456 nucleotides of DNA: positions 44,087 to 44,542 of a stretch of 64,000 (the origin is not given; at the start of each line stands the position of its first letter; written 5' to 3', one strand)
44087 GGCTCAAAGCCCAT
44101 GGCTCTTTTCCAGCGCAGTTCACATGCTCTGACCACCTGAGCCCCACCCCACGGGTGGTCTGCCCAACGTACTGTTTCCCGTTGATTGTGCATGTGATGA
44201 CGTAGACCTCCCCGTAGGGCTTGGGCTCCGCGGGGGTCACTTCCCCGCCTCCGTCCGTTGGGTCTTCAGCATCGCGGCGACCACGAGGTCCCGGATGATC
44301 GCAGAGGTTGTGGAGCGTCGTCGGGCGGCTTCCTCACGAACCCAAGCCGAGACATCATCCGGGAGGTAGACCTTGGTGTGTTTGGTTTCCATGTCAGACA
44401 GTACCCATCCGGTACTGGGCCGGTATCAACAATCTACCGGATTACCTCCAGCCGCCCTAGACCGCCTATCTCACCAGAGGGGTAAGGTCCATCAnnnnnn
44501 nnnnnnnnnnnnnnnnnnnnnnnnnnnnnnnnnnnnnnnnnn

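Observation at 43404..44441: Minus-strand RHH plus GIY-YIG/NUMOD3 homing-endonuclease cassette with palindromic operators, inserted between tail genes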

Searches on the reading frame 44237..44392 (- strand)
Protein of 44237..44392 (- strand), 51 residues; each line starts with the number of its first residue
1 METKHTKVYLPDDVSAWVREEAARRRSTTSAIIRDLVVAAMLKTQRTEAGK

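Call 3: search_protein_families(library=pfam, proteins=[window:44237-44392:-], max_evalue=0.1)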
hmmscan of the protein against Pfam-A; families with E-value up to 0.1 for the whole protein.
window:44237-44392:- (51 aa): 2 families
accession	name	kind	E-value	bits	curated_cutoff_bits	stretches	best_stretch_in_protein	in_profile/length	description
PF01402.27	RHH_1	-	0.0003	21.1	20.5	1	6-37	2-33/39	Ribbon-helix-helix protein, copG family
PF07878.17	RHH_5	-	0.019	15.1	26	1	7-41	5-39/43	CopG-like RHH_1 or ribbon-helix-helix domain, RHH_5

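Call 6: search_protein_families(library=phrogs, proteins=[window:44237-44392:-], max_evalue=0.01)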
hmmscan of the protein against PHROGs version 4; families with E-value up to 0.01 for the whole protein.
window:44237-44392:- (51 aa): 0 families

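Call 23: find_homologous_proteins(query=window:44237-44392:-, max_evalue=0.01)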
Query window:44237-44392:- (51 aa): 2 proteins with E <= 0.01 among 2 candidates.
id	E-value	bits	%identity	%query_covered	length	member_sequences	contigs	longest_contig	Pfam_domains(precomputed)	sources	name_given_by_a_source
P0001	1.1e-21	91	92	100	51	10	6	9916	-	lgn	-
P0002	2.1e-20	88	90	100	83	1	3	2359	-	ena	-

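Call 24: find_encoding_contigs(protein=P0001, flank=5000, max_places=8)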
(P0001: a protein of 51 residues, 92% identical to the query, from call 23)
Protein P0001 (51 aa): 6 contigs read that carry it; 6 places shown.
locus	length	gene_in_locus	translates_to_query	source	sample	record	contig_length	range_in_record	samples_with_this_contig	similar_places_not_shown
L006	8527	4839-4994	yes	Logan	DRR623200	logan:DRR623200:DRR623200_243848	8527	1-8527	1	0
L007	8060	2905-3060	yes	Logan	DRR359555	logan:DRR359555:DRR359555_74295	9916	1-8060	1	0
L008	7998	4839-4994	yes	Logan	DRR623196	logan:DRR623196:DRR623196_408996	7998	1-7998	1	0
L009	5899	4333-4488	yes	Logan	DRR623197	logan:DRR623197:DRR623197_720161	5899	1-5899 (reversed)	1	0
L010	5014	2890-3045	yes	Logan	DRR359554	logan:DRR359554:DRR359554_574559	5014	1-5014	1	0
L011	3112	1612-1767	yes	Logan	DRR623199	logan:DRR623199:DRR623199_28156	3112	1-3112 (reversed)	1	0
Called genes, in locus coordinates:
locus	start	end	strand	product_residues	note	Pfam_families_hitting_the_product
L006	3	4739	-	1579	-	?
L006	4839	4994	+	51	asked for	-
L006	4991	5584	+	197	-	PF01541:GIY-YIG, PF07460:NUMOD3 (faint)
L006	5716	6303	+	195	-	PF26929:DUF8280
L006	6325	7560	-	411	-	-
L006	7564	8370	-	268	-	-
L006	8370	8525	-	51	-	?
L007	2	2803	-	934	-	?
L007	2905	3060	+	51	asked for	-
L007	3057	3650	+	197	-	PF01541:GIY-YIG, PF07460:NUMOD3 (weak)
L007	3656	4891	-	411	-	-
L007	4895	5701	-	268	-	-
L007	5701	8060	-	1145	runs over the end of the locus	-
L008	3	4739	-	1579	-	?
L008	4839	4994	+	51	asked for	-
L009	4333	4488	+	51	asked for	-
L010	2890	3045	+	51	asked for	-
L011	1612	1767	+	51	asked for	-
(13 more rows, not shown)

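Call 25: find_encoding_contigs(protein=P0002, flank=5000, max_places=6)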
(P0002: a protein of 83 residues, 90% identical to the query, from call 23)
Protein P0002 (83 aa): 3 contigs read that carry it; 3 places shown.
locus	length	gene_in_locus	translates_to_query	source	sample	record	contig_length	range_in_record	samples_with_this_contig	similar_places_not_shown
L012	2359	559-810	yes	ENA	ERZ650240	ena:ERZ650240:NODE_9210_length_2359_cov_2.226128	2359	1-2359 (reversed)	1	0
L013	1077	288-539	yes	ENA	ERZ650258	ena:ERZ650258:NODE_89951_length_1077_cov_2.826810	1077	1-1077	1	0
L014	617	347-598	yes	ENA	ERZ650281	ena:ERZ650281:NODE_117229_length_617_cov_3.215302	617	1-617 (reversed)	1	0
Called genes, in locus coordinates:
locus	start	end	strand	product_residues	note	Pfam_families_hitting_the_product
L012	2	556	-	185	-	?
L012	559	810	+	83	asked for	-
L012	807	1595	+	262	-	-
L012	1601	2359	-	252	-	?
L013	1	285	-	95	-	?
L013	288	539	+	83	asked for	-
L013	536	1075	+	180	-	?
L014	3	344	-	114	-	?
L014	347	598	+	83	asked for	-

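Call 42: find_related_loci(query=A2, collection=viral_contigs, flank=3000)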
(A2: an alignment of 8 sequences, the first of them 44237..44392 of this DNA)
Query A2 (51 aa) in viral_contigs; peptide patterns used: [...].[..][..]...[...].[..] (x = any residue, [..] = any of these).
20 stretches matched a pattern; 6 encode a relative of the query (tblastn E <= 1e-3); 6 distinct loci.
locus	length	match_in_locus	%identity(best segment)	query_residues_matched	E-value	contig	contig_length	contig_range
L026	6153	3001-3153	98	1-51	2e-30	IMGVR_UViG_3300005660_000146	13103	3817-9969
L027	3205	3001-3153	98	1-51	2e-30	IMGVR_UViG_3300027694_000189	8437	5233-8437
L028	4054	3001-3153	98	1-51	2e-30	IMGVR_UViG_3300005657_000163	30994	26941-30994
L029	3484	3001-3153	92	1-51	5e-28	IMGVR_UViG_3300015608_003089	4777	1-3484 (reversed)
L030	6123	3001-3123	49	1-41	2e-10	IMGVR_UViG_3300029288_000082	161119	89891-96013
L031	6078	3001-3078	54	16-41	7e-7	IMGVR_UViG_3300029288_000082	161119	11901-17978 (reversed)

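Call 47: search_protein_families(library=pfam, proteins=[L031:3087-4292:+, L030:3132-4328:+, L031:2953-3090:+, L030:2992-3135:+], max_evalue=0.01)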
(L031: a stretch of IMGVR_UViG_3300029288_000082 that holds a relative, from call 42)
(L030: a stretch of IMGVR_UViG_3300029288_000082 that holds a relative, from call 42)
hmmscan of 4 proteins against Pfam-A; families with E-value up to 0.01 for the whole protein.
L031:3087-4292:+ (401 aa): 4 families
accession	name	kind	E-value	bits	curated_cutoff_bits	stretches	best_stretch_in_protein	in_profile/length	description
PF01385.25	OrfB_IS605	-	8e-28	97.5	30.5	1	165-278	3-119/120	Probable transposase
PF07282.18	Cas12f1-like_TNB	-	4.3e-19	68.9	26.3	1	290-357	1-60/60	Cas12f1-like, TNB domain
PF12323.14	HTH_OrfB_IS605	-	7e-17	61.1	21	1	1-46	1-47/47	Helix-turn-helix domain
PF24458.1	DUF7573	-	0.0056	17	30.2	0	313-343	6-36/39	Domain of unknown function (DUF7573)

L030:3132-4328:+ (398 aa): 3 families
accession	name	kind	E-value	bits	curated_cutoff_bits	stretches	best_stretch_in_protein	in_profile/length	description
PF01385.25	OrfB_IS605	-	6.7e-23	81.6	30.5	1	164-281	2-118/120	Probable transposase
PF07282.18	Cas12f1-like_TNB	-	1.9e-20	73.2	26.3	1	295-360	3-60/60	Cas12f1-like, TNB domain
PF12323.14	HTH_OrfB_IS605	-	1.3e-13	50.7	21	1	1-43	1-44/47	Helix-turn-helix domain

L031:2953-3090:+ (45 aa): 0 families

L030:2992-3135:+ (47 aa): 2 families
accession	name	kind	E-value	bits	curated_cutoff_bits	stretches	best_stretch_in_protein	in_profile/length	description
PF22513.2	FitA-like_RHH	-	3.1e-05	24.3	27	1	12-43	7-38/39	Antitoxin FitA-like, ribbon-helix-helix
PF01402.27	RHH_1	-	0.00081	19.7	20.5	1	9-43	2-36/39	Ribbon-helix-helix protein, copG family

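Call 57: predict_structure(alignment_id=A3)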
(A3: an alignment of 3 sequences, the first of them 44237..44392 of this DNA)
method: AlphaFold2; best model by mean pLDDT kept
length: 51 residues; sequences in the alignment: 3
mean_pLDDT: 81.7   pTM: 0.55
mean pLDDT of the five models: 81.7, 79.5, 78.4, 69.5, 66.8
residues with pLDDT >= 90: 7; 70-90: 37; 50-70: 7; < 50: 0
segments of 3 or more residues with pLDDT < 50: none
pLDDT, mean of each block of 10 residues (from residue 1): 71 89 85 89 77 54
secondary structure, 60 per line:
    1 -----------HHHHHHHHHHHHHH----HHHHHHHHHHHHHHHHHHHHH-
elements in order: H12-25 H30-50

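Call 59: search_solved_structures(query=A2, max_evalue=1, show_alignments=2)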
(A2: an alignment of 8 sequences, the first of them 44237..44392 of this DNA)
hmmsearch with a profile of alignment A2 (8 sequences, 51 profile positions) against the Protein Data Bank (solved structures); distinct sequences matched with E-value up to 1: 2.
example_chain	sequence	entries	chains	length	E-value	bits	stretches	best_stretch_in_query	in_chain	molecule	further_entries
5x3t_A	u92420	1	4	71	0.0008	22.2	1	6-40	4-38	Antitoxin VapB26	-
7bqq_A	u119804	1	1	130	0.16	14.9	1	12-46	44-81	Gogy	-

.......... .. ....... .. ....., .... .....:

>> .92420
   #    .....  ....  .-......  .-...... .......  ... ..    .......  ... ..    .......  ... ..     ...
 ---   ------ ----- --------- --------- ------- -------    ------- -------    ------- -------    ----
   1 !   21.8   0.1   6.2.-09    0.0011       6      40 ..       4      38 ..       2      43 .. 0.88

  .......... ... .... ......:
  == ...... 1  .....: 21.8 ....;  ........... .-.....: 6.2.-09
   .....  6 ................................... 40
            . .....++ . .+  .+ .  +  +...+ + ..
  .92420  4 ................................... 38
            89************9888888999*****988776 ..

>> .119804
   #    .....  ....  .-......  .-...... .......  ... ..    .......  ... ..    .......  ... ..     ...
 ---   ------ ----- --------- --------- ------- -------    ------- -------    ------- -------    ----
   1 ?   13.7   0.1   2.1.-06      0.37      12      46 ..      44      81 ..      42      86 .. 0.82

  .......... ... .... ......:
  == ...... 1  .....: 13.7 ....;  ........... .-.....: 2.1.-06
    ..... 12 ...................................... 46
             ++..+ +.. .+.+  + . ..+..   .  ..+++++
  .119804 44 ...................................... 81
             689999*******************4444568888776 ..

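Call 60: fold_search(model_id=the predicted structure, library=pdb)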
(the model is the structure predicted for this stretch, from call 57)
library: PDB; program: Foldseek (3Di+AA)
matches with E <= 10: 150; with E <= 0.001: 0
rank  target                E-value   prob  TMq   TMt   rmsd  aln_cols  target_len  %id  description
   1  8c24_E                1.4e+00  0.18  0.45  0.45   5.2        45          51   27  ParDE1 toxin-antitoxin complex from Mycobacterium tuberculosis (rv1960c-rv1959c) (released 2023-12-20)
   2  7r5a_D                1.5e+00  0.21  0.47  0.48   4.8        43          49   14  Vibrio cholera ParD2:ParE2 antitoxin:toxin complex (released 2022-04-27)
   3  6sbx_C                1.8e+00  0.18  0.48  0.45   5.4        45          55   18  CdbA Form Two (released 2020-04-22)
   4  1q5v_B                2.1e+00  0.16  0.45  0.24   4.2        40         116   20  Apo-NikR (released 2003-09-30)
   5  7og5_J                2.1e+00  0.06  0.32  0.11   9.7        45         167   16  RNA-free Ribonuclease P from Halorhodospira halophila (released 2021-07-07)
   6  7lvf_MODEL_1_A        2.3e+00  0.15  0.50  0.46   6.2        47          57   13  Jug R 2 Leader Sequence Residues 1-57 (released 2022-02-02)
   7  2da1_MODEL_1_A        2.5e+00  0.14  0.43  0.34   5.6        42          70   17  Solution structure of the first homeobox domain of AT-binding transcription factor 1 (ATBF1) (released 2006-06-13)
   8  6o3q_MODEL_1_A        2.5e+00  0.10  0.40  0.41   5.1        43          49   12  NMR solution structure of vicilin-buried peptide-8 (VBP-8) (released 2019-04-24)
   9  8s8o_MODEL_1_A        2.5e+00  0.06  0.33  0.33   7.0        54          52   13  Solution Structure of cAMP-dependent Protein Kinase RII-alpha Subunit Dimerization and Docking Domain Complex  (released 2024-09-25)
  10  1p7j_D                3.1e+00  0.09  0.37  0.36  11.0        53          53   13  Crystal structure of engrailed homeodomain mutant K52E (released 2003-10-14)
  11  1p7j_A                3.3e+00  0.11  0.41  0.40  10.6        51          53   14  Crystal structure of engrailed homeodomain mutant K52E (released 2003-10-14)
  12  1hdd_C                3.3e+00  0.11  0.39  0.36  11.2        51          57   14  CRYSTAL STRUCTURE OF AN ENGRAILED HOMEODOMAIN-DNA COMPLEX AT 2.8 ANGSTROMS RESOLUTION: A FRAMEWORK FOR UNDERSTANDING H (released 1992-01-15)
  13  2jwt_MODEL_1_A        3.3e+00  0.09  0.39  0.34  12.0        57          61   16  Solution structure of Engrailed homeodomain WT (released 2008-04-01)
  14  1p7j_C                3.6e+00  0.10  0.38  0.37  10.8        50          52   14  Crystal structure of engrailed homeodomain mutant K52E (released 2003-10-14)
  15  1enh                  3.6e+00  0.10  0.38  0.37  11.1        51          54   14  STRUCTURAL STUDIES OF THE ENGRAILED HOMEODOMAIN (released 1994-08-31)
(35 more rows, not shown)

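Call 77: search_protein_families(library=pfam, proteins=[L006:5716-6303:+], max_evalue=0.01)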
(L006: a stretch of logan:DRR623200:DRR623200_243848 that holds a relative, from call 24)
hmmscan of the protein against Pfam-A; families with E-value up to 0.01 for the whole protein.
L006:5716-6303:+ (195 aa): 0 families

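Call 83: find_related_loci(query=A6, collection=metagenome_contigs, flank=3000)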
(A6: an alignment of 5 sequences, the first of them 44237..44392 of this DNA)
Query A6 (51 aa) in metagenome_contigs; peptide patterns used: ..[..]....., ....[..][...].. (x = any residue, [..] = any of these).
287 stretches matched a pattern; 4 encode a relative of the query (tblastn E <= 1e-3); 4 distinct loci.
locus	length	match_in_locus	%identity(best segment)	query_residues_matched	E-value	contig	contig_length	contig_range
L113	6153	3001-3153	98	1-51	1e-30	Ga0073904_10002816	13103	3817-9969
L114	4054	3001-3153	98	1-51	1e-30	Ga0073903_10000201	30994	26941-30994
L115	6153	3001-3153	75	1-51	5e-24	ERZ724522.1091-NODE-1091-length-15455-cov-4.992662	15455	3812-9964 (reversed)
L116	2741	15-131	36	3-41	1e-6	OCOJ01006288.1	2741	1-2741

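Call 86: search_protein_families(library=padloc, proteins=[window:44237-44392:-], max_evalue=0.01)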
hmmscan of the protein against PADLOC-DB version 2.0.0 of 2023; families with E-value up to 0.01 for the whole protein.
window:44237-44392:- (51 aa): 0 families

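Call 87: search_protein_families(library=ncbifam, proteins=[window:44237-44392:-, L031:2953-3090:+], max_evalue=0.01)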
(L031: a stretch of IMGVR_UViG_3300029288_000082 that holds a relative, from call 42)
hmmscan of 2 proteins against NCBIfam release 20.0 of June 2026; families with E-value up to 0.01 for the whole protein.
window:44237-44392:- (51 aa): 0 families

L031:2953-3090:+ (45 aa): 0 families
